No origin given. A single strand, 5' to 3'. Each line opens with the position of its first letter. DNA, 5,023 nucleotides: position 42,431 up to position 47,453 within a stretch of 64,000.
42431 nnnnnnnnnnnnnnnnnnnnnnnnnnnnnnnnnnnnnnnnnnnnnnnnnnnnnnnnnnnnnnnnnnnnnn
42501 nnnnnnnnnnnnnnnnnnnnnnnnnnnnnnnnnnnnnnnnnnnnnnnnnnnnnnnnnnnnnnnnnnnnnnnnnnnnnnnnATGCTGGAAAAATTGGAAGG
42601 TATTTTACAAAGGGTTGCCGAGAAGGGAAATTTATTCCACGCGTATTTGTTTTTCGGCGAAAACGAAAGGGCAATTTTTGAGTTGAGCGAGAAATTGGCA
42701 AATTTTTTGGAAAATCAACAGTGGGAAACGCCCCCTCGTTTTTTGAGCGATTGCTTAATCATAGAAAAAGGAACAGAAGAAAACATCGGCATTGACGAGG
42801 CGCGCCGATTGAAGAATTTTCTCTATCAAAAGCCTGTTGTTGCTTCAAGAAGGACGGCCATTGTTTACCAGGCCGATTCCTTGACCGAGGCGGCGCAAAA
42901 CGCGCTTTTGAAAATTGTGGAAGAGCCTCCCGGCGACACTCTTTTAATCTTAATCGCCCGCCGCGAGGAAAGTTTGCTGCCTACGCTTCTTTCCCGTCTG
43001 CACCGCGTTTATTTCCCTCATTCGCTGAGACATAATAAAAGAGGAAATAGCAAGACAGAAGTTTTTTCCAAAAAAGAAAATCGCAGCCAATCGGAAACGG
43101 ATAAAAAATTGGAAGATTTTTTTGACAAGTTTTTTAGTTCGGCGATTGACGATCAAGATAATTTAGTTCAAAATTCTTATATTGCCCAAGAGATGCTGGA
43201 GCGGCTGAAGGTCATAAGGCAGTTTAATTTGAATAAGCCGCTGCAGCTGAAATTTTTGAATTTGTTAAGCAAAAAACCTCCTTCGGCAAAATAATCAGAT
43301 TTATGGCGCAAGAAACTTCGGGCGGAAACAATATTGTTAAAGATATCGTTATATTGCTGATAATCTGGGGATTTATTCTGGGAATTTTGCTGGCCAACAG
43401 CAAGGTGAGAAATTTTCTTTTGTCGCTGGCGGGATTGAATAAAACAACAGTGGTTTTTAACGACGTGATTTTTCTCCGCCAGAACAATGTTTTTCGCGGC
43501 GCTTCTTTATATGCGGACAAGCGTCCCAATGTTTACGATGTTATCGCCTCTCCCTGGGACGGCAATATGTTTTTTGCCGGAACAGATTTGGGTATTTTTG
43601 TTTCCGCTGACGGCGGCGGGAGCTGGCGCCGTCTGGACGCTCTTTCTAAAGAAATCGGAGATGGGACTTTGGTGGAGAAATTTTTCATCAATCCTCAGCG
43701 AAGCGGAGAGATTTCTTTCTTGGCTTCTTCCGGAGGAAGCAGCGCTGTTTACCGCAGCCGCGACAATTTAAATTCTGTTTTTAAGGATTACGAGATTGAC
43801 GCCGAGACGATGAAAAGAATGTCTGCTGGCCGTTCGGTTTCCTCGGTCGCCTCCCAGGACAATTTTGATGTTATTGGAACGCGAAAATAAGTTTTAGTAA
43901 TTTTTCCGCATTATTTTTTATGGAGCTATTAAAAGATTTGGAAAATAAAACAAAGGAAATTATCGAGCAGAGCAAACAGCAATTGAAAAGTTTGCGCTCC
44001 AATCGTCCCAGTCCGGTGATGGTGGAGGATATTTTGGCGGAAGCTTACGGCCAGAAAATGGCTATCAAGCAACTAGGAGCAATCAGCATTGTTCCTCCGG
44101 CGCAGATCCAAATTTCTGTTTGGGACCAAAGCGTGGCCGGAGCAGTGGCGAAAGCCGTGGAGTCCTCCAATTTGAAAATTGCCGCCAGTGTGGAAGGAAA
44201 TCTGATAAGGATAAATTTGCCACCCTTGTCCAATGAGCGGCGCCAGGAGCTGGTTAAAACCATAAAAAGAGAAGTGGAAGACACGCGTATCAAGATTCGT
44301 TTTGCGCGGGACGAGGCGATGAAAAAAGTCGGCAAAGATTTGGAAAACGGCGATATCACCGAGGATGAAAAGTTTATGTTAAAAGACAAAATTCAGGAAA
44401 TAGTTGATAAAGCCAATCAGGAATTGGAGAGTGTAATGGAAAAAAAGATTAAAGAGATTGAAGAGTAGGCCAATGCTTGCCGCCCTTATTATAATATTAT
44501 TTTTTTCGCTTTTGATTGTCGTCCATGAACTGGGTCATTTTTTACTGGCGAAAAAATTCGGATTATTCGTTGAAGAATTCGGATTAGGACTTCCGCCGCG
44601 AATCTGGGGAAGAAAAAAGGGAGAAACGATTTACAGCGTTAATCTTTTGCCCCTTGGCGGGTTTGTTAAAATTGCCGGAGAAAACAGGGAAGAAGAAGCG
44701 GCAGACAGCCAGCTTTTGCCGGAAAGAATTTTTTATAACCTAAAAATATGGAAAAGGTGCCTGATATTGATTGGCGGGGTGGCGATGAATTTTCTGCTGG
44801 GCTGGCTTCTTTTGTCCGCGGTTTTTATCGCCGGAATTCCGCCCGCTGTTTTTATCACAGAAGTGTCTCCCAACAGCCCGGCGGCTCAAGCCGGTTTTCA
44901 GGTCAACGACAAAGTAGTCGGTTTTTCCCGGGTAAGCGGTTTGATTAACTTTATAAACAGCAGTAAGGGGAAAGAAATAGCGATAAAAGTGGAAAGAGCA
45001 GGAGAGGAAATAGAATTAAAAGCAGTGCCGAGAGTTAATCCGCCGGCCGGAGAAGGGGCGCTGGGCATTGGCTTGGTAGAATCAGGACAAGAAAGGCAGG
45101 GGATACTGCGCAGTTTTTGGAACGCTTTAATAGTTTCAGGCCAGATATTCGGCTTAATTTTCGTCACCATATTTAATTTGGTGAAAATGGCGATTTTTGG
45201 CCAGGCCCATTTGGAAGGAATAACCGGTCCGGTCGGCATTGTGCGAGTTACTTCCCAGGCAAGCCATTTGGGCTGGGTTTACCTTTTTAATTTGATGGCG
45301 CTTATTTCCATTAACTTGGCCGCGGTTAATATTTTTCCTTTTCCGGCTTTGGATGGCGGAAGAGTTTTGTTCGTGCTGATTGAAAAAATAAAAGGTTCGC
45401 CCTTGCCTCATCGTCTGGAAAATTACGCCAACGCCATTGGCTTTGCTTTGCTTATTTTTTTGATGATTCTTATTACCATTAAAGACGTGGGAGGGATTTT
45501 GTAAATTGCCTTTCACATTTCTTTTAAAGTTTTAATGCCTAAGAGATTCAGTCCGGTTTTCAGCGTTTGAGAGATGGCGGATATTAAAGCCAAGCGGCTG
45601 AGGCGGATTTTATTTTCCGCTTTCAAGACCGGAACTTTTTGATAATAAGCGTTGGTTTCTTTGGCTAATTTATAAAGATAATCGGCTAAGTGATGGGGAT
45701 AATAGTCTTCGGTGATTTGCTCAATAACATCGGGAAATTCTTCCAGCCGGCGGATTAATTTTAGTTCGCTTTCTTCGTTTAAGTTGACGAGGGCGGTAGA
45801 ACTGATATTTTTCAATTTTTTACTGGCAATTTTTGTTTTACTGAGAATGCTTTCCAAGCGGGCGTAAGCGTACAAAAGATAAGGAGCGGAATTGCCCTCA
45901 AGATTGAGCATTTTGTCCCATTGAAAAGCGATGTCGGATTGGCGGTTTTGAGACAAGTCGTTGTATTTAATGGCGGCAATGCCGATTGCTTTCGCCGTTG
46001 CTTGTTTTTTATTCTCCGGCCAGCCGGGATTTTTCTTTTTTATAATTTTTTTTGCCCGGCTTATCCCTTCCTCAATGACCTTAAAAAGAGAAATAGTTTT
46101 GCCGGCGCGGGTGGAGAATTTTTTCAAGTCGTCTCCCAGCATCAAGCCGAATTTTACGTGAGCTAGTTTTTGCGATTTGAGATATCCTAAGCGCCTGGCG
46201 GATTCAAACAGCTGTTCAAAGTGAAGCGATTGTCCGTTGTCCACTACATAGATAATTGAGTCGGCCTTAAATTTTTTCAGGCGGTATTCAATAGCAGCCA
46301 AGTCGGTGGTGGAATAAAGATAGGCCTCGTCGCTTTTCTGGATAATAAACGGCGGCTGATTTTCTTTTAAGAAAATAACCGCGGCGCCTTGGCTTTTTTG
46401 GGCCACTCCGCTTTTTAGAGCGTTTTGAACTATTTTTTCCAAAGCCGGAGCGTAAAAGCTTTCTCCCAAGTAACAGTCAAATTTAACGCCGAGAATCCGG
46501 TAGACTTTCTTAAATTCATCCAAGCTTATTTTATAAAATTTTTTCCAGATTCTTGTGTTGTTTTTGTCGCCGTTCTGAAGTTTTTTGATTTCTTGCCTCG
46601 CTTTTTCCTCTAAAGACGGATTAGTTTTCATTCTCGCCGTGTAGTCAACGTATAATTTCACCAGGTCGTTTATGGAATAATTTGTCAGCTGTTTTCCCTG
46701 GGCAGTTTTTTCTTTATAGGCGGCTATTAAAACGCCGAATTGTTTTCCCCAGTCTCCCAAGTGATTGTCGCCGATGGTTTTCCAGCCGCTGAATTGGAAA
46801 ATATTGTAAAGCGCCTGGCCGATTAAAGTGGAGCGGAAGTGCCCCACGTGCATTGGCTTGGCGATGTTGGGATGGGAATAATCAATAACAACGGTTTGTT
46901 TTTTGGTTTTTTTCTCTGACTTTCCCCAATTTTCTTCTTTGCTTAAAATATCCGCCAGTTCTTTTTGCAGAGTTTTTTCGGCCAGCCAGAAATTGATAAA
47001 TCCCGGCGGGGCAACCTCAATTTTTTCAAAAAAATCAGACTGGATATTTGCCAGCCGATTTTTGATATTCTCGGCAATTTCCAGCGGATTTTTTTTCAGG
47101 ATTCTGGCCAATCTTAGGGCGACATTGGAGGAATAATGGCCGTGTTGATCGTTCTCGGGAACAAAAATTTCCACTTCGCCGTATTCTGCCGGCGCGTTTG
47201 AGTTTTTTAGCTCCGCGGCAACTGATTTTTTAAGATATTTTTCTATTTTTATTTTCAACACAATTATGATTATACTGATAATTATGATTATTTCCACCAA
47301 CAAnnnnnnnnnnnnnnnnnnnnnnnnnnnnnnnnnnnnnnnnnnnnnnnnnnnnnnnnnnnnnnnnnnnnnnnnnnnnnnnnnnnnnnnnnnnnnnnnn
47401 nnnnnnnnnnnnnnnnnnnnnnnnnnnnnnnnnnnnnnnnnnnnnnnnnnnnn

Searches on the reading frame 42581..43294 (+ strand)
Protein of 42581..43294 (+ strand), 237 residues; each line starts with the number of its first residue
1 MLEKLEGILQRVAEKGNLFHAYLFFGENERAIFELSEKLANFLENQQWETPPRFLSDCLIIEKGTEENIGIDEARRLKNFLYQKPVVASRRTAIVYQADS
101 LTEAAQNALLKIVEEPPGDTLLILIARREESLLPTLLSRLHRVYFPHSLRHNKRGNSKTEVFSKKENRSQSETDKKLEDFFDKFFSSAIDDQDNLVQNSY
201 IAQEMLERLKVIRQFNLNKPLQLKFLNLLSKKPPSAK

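Call 55: search_protein_families(library=pfam, proteins=[window:42581-43294:+], max_evalue=0.001)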
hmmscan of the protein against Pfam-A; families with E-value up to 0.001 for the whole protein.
window:42581-43294:+ (237 aa): 2 families
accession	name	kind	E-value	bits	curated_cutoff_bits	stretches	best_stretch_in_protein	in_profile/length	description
PF13177.12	DNA_pol3_delta2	-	1.2e-28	100.6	27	1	5-146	5-158/161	DNA polymerase III, delta subunit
PF06144.19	DNA_pol3_delta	-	0.00033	21.1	21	1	22-127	1-101/124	DNA polymerase III, delta subunit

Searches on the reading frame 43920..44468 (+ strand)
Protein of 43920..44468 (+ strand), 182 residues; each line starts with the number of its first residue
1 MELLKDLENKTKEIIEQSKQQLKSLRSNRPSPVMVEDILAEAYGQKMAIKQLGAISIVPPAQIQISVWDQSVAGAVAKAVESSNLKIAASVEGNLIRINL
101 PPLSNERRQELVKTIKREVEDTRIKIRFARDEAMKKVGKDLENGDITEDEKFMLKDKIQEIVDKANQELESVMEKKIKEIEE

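Call 55: search_protein_families(library=pfam, proteins=[window:43920-44468:+], max_evalue=0.001)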
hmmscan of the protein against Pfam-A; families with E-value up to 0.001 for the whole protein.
window:43920-44468:+ (182 aa): 1 family
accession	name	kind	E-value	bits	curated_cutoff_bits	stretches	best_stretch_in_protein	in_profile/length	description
PF01765.24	RRF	-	2.7e-41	141.6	29.7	1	19-180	2-163/164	Ribosome recycling factor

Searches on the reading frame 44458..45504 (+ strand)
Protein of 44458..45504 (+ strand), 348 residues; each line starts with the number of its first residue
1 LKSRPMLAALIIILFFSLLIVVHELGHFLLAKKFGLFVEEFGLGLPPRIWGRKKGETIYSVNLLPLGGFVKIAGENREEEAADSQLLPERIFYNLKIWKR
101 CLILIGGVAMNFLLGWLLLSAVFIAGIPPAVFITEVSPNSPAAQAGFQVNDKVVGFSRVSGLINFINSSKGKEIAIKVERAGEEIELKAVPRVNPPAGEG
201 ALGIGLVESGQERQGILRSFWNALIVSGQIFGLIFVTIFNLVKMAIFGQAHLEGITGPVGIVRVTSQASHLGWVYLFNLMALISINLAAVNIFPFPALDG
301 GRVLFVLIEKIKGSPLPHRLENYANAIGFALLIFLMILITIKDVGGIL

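Call 24: search_protein_families(library=pfam, proteins=[window:44458-45504:+], max_evalue=0.001)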
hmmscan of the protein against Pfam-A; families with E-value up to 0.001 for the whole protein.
window:44458-45504:+ (348 aa): 3 families
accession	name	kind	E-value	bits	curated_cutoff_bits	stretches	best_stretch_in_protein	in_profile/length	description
PF02163.28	Peptidase_M50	-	1.2e-54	185.4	27.2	1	12-335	2-221/221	Peptidase family M50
PF17820.7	PDZ_6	-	2.8e-06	27.4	27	1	132-155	1-24/54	PDZ domain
PF13180.12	PDZ_2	-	0.0002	22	27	0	131-187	14-76/80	PDZ domain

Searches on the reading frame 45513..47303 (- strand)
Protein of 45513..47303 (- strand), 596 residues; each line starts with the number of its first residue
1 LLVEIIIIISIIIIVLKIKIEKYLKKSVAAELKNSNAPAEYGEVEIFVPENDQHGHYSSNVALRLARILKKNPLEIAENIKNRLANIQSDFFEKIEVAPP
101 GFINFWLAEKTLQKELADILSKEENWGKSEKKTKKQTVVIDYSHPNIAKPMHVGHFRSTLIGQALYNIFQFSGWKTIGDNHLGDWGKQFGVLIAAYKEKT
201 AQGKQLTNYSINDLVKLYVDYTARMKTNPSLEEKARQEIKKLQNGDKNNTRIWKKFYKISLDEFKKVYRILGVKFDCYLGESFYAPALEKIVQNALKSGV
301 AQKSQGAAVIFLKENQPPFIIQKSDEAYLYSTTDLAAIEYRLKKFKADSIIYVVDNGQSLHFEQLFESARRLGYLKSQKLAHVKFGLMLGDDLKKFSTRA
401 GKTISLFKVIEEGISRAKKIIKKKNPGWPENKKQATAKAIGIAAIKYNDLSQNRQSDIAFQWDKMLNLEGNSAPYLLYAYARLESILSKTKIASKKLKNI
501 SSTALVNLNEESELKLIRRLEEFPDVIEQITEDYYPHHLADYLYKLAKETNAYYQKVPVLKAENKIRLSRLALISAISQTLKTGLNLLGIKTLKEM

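Call 24: search_protein_families(library=pfam, proteins=[window:45513-47303:-], max_evalue=0.001)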
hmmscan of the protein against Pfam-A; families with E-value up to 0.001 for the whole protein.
window:45513-47303:- (596 aa): 3 families
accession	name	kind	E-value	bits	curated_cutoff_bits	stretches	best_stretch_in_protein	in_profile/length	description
PF00750.26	tRNA-synt_1d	-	4.1e-106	355.3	23.3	1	117-462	3-349/349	tRNA synthetases class I (R), catalytic domain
PF05746.21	DALR_1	-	4.7e-34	117.4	22.3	1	476-596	1-117/117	DALR anticodon binding domain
PF03485.21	Arg_tRNA_synt_N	-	4.9e-21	75.6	21.5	1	23-106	2-84/85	Arginyl tRNA synthetase N terminal domain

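Call 65: find_homologous_proteins(query=window:45516-47303:-, max_evalue=1e-50)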
Query window:45516-47303:- (596 aa): 7711 proteins with E <= 1e-50 among 8000 candidates; the best 120 are listed.
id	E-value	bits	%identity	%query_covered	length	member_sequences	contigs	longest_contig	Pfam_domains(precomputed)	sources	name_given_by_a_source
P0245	0.0e+0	1275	100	97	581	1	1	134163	PF05746.22,PF00750.26,PF03485.22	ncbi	-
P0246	1.1e-287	973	75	98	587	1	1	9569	PF05746.22,PF00750.26,PF03485.22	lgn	-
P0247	5.8e-230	783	64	98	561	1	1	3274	PF05746.22,PF00750.26,PF03485.22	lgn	-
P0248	2.1e-224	764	64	93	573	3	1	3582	PF05746.22,PF00750.26,PF03485.22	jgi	-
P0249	1.7e-218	745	62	94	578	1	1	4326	PF05746.22,PF00750.26,PF03485.22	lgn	-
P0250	1.3e-216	739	59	96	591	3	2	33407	PF05746.22,PF00750.26,PF03485.22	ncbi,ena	-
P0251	1.7e-211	722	60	94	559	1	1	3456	PF05746.22,PF00750.26,PF03485.22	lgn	-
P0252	7.4e-211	720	61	94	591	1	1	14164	PF05746.22,PF00750.26,PF03485.22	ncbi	-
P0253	5.2e-210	717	59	98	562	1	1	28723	PF05746.22,PF00750.26,PF03485.22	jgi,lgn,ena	-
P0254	1.3e-209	715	59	93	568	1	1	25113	PF05746.22,PF00750.26,PF03485.22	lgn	-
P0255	2.0e-209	715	59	93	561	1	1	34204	PF05746.22,PF00750.26,PF03485.22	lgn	-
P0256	3.7e-209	714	59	93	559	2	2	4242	PF05746.22,PF00750.26,PF03485.22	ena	-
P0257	6.8e-208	710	59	98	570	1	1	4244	PF05746.22,PF00750.26,PF03485.22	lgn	-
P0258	6.9e-208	710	56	98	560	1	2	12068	PF05746.22,PF00750.26,PF03485.22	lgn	-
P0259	4.7e-207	707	57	96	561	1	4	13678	PF05746.22,PF00750.26,PF03485.22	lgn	-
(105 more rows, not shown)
